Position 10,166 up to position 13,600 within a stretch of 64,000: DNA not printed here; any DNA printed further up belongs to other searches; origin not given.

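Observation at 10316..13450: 1044-aa SLH-anchored surface protein with six Listeria-Bacteroides-type repeats and a novel duplicated Cys-containing central module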

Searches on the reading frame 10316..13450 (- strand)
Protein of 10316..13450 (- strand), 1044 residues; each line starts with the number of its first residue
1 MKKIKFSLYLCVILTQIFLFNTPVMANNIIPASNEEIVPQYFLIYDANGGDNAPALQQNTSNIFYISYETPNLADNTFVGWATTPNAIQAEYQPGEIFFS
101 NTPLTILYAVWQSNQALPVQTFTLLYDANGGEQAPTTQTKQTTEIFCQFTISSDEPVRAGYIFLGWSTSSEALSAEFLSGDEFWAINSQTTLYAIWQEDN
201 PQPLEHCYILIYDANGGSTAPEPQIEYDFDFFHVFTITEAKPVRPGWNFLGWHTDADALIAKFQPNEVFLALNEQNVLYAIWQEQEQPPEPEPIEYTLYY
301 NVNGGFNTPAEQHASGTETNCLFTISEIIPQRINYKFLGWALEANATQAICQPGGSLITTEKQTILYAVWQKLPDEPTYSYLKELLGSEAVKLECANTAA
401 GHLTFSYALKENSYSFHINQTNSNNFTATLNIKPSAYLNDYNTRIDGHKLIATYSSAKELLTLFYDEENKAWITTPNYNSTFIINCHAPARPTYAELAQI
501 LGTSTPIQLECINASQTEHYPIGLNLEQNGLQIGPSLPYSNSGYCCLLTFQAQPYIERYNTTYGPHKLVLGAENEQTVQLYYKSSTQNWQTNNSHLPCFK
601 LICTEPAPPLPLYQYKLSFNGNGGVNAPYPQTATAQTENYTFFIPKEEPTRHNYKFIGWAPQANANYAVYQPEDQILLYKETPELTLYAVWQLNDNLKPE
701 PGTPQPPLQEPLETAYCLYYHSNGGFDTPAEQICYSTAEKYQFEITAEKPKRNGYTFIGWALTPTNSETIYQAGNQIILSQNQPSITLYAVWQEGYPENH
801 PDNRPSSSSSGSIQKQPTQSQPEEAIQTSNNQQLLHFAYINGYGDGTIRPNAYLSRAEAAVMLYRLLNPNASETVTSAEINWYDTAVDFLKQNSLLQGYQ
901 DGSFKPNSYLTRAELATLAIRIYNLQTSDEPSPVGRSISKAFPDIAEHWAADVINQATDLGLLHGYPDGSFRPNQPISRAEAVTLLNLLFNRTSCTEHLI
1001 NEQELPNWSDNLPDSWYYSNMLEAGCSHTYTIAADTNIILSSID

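Call 3: search_protein_families(library=pfam, proteins=[window:10316-13450:-], max_evalue=1)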
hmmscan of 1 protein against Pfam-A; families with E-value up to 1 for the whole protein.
window:10316-13450:- (1044 aa): 5 families
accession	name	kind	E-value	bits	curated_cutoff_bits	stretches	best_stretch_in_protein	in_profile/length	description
PF09479.16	Flg_new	-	1.9e-41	140.5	27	6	615-690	1-65/65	Listeria-Bacteroides repeat domain (List_Bact_rpt)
PF00395.25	SLH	-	2.7e-32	110.9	20.8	3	942-982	2-43/44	S-layer homology domain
PF21817.3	CapR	-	0.0061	17.2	24.2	0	743-772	4-32/67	CapR homology domain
PF14849.12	YidC_periplas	-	0.019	15.3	24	1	381-443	80-142/283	YidC periplasmic domain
PF04034.18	Ribo_biogen_C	-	0.12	12.5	29.9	0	149-190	65-106/127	Ribosome biogenesis protein, C-terminal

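Call 4: search_protein_families(library=ncbifam, proteins=[window:10316-13450:-], max_evalue=1)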
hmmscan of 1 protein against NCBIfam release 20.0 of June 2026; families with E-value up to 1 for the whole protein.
window:10316-13450:- (1044 aa): 3 families
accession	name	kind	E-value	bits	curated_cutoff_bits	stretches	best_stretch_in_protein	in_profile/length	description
TIGR02543.1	List_Bact_rpt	repeat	9.4e-19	67.5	20.95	4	750-794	1-42/44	TIGR02543 family repeat protein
NF033190.2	inl_like_NEAT_1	exception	1.8e-09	36.5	1275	1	881-1007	589-708/754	NEAT domain-containing leucine-rich repeat protein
NF033921.0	por_somb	subfamily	0.0026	16.5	100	1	960-993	27-60/485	iron uptake porin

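Call 38: find_encoding_contigs(protein=window:10316-13450:-, flank=8000, max_places=4)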
Protein window:10316-13450:- (1044 aa): 24 contigs read that carry it; 4 places shown.
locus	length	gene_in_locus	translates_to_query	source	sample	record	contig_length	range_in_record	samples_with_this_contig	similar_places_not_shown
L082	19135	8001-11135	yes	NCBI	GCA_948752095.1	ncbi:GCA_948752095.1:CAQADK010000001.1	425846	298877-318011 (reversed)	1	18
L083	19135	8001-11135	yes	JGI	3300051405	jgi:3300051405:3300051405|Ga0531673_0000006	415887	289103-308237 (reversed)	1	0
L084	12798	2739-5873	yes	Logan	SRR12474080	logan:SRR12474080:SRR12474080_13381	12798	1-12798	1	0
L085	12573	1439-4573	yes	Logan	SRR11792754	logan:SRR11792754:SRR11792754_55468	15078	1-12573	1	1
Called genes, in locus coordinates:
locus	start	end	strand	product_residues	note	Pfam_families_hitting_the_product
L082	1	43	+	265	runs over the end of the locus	PF00528:BPD_transp_1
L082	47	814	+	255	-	PF02463:SMC_N, PF13175:AAA_15 (faint), PF00005:ABC_tran, PF09818:ABC_ATPase (faint), PF13304:AAA_21 (weak)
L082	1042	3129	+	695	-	PF12437:GSIII_N, PF00120:Gln-synt_C, PF18318:Gln-synt_C-ter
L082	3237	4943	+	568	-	PF00909:Ammonium_transp, PF00543:P-II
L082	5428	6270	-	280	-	PF14132:DUF4299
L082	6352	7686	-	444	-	PF02812:ELFV_dehydrog_N, PF00208:ELFV_dehydrog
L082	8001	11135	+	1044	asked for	PF09479:Flg_new, PF00395:SLH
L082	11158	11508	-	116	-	PF08863:YolD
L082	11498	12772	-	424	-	PF00817:IMS, PF11799:IMS_C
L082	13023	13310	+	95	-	PF01250:Ribosomal_S6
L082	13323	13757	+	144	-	PF00436:SSB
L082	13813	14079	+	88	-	PF01084:Ribosomal_S18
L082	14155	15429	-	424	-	PF00890:FAD_binding_2, PF01134:GIDA (weak), PF01262:AlaDh_PNT_C (weak), PF01266:DAO (weak), PF03486:HI0933_like, PF07992:Pyr_redox_2, PF12831:FAD_oxidored, PF22780:HI0933_like_1st, +2 more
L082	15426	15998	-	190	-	-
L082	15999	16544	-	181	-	PF02572:CobA_CobO_BtuR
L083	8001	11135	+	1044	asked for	PF09479:Flg_new, PF00395:SLH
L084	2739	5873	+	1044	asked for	PF09479:Flg_new, PF00395:SLH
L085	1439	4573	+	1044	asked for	PF09479:Flg_new, PF00395:SLH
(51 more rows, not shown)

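Call 66: list_cluster_members(proteins=[window:10316-13450:-, P0152, P0155, P0018, P0031, P0004, P0007])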
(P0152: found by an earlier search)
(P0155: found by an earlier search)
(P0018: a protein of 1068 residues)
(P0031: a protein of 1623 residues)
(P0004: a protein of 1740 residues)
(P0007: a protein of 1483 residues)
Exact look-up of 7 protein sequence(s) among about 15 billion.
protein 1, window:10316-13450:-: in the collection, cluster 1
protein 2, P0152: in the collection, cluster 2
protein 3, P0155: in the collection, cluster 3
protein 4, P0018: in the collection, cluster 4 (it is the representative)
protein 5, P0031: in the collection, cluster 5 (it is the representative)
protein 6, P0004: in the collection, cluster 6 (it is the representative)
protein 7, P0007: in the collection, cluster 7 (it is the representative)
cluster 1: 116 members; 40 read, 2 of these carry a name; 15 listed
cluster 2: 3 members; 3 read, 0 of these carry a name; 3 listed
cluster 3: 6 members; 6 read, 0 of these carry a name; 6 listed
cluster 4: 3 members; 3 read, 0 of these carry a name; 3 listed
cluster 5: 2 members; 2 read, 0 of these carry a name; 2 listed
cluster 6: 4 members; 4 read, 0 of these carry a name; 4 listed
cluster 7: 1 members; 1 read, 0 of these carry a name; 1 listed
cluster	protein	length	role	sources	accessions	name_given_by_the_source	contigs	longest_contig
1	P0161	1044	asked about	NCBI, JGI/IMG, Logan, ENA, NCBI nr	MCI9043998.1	MAG: hypothetical protein HFJ96_01095 [Peptococcaceae bacterium] | uncharacterized repeat protein (TIGR02543 family) | hypothetical protein [Peptococcaceae bacterium]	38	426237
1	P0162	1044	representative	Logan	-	-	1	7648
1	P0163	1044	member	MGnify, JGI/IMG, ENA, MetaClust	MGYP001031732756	CR=1 FL=1 | \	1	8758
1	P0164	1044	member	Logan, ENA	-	-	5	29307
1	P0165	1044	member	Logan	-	-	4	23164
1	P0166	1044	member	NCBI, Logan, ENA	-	-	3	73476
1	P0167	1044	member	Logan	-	-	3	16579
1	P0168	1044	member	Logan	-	-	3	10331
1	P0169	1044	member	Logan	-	-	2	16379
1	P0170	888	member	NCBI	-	-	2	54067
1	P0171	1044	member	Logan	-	-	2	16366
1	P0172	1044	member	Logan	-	-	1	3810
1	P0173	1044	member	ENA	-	-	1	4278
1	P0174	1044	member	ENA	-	-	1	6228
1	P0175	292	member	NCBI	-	-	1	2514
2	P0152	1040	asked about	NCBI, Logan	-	-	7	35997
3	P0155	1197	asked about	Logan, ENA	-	-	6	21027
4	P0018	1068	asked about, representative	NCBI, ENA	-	-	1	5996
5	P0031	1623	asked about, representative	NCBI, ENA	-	-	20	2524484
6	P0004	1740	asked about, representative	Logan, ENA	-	-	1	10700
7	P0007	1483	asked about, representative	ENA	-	-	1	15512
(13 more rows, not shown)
